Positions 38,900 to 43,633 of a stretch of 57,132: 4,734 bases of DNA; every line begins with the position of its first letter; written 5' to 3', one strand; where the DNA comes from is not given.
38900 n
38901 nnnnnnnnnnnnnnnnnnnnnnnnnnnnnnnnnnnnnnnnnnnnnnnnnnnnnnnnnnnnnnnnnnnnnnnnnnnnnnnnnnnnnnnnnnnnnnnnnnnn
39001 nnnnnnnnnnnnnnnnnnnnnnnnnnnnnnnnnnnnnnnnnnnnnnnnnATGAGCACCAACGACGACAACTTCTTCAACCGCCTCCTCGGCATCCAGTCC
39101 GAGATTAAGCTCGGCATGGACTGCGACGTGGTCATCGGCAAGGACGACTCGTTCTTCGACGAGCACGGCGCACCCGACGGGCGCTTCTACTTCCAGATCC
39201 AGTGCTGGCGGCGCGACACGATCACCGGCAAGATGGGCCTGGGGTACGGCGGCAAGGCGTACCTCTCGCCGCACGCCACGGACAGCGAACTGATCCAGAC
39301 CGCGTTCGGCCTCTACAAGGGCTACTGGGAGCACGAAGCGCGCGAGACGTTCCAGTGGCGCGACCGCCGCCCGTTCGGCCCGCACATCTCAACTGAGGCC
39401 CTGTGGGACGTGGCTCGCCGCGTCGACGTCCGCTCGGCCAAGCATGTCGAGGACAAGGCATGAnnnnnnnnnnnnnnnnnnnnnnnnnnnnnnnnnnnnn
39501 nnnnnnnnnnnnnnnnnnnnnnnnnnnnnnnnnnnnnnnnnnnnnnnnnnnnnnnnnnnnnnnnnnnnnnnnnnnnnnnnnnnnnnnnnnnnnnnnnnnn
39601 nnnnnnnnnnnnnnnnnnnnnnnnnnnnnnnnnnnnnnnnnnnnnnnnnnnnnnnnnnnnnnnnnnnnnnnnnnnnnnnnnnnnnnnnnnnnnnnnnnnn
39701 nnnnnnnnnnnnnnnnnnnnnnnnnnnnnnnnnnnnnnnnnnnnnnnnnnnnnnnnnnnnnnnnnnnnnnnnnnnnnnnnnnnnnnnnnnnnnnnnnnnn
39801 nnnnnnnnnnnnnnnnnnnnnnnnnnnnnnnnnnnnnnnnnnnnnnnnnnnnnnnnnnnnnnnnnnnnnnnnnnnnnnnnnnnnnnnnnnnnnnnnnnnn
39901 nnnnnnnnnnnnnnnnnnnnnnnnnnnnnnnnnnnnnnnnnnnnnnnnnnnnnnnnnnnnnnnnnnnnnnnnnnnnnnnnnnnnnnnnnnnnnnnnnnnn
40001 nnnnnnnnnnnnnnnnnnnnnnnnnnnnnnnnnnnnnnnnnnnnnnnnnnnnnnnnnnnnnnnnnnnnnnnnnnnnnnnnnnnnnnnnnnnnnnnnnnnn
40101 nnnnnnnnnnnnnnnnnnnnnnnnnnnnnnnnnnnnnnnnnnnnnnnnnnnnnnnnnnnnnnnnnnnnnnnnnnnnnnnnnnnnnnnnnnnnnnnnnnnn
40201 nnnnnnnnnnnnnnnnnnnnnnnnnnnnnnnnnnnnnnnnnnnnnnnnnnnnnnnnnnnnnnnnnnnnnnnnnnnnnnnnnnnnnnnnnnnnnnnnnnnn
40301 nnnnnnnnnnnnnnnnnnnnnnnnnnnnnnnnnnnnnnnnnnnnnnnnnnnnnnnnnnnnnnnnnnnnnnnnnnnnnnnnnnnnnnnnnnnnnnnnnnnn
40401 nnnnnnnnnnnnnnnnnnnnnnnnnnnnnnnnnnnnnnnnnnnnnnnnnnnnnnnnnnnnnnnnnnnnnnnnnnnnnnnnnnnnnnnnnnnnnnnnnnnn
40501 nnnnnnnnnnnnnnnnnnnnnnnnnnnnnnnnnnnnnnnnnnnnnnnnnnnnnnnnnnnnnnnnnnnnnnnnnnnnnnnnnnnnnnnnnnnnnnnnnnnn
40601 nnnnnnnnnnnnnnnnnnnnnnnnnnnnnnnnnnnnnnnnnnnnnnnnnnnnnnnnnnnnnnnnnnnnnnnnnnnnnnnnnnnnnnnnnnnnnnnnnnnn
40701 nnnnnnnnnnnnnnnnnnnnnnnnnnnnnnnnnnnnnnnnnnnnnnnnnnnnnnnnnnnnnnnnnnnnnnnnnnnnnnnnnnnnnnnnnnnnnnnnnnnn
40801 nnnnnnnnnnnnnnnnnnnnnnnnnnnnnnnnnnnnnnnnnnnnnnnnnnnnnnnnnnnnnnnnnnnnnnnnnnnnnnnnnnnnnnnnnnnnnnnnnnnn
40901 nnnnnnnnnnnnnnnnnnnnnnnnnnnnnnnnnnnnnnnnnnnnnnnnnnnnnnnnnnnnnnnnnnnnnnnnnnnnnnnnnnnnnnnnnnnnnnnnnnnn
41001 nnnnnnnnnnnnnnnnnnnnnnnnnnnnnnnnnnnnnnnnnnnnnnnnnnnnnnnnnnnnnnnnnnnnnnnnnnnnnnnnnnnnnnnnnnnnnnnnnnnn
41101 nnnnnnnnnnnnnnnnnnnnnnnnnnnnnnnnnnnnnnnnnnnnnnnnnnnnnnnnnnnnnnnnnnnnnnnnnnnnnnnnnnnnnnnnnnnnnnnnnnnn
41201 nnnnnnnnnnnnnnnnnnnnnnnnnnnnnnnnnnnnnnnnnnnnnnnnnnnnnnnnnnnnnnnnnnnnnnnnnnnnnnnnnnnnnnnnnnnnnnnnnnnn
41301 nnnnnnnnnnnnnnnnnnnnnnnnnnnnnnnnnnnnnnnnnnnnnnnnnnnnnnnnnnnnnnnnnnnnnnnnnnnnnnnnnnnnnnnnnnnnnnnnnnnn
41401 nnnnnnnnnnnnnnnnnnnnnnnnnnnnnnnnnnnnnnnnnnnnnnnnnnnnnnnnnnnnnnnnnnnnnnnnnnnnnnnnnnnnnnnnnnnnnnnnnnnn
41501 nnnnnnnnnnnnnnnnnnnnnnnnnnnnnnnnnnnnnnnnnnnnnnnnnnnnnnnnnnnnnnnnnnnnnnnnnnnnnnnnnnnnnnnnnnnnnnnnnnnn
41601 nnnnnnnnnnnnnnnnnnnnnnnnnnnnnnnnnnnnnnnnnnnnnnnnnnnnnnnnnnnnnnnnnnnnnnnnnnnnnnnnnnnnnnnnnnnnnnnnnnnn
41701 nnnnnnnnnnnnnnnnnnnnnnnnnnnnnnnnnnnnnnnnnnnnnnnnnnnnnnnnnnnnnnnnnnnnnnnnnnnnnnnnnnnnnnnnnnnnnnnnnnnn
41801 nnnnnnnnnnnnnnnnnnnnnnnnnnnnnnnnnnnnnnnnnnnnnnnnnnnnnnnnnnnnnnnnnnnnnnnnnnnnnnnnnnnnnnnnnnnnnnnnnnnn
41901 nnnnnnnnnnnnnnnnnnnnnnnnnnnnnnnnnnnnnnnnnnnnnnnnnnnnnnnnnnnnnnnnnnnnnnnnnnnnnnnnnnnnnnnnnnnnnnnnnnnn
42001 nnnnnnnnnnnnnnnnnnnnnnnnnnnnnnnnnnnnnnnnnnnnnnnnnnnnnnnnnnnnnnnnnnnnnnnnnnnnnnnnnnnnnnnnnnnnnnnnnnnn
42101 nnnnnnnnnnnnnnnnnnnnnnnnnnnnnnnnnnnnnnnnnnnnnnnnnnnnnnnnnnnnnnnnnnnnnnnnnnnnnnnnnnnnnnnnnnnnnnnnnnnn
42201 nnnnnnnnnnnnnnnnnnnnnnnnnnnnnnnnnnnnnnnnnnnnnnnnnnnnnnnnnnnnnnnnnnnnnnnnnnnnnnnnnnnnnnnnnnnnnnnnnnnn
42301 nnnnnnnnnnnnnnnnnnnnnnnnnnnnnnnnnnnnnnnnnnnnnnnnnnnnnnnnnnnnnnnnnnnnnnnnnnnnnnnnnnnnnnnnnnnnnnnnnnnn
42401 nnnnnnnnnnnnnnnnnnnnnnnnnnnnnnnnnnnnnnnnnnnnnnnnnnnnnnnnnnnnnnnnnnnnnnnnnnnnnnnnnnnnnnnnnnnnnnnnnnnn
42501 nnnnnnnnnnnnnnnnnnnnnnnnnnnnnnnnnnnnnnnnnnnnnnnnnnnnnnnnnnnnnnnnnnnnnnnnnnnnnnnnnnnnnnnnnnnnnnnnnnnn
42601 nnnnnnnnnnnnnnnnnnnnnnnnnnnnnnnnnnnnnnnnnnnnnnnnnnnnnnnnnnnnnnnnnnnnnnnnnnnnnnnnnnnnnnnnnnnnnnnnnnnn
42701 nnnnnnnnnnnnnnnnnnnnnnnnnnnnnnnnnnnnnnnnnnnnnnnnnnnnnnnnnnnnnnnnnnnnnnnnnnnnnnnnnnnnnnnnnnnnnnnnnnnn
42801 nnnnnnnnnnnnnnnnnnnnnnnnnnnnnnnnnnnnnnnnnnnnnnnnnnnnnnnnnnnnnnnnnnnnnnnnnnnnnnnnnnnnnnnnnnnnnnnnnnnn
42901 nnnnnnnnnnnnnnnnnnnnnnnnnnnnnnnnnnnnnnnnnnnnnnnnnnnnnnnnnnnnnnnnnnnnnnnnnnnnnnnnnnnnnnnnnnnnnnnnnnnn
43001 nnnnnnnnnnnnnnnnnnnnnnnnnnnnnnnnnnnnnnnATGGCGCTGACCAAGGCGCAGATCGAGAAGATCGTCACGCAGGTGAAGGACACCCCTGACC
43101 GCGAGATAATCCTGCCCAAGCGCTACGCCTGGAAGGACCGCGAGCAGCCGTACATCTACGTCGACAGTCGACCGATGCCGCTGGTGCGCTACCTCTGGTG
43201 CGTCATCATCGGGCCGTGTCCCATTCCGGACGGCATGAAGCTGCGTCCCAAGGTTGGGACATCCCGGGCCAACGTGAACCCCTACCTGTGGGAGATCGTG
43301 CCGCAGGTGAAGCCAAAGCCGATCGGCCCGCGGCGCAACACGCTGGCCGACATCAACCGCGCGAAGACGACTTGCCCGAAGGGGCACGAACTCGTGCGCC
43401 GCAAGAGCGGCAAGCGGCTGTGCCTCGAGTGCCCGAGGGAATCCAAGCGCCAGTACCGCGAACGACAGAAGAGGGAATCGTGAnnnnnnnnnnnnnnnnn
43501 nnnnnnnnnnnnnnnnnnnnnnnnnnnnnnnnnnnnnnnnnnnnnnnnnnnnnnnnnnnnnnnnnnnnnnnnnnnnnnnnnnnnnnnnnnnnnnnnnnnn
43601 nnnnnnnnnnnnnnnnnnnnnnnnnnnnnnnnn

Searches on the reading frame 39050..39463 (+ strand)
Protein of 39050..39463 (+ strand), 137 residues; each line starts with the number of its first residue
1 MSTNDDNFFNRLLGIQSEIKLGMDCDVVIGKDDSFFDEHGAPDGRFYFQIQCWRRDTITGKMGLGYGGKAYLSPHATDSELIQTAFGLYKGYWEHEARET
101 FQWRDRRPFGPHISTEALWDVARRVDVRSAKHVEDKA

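Call 50: search_protein_families(library=pfam, proteins=[window:39050-39463:+], max_evalue=0.01)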
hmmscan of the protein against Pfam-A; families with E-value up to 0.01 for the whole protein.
window:39050-39463:+ (137 aa): 0 families

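Call 84: search_protein_families(library=phrogs, proteins=[window:39050-39463:+], max_evalue=0.001)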
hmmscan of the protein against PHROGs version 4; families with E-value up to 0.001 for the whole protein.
window:39050-39463:+ (137 aa): 1 family
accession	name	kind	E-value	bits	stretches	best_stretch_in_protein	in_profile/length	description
phrog_1540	-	unknown function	5.2e-14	53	1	43-131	75-169/333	-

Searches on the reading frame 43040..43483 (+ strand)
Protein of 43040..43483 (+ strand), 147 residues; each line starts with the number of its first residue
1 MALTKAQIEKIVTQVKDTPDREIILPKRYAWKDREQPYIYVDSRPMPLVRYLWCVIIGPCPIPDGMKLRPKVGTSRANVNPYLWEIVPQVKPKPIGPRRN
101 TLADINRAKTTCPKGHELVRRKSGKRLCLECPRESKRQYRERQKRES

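Call 51: search_protein_families(library=pfam, proteins=[window:43040-43483:+], max_evalue=0.01)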
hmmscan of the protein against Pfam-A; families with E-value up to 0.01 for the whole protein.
window:43040-43483:+ (147 aa): 0 families

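Call 84: search_protein_families(library=phrogs, proteins=[window:43040-43483:+], max_evalue=0.001)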
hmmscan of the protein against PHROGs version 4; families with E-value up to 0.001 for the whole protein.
window:43040-43483:+ (147 aa): 2 families
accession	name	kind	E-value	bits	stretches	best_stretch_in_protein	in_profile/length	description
phrog_826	-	DNA, RNA and nucleotide metabolism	1.6e-11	45.3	1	33-146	94-209/281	HNH endonuclease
phrog_1492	-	DNA, RNA and nucleotide metabolism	6e-06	26.6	1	106-146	167-214/414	HNH endonuclease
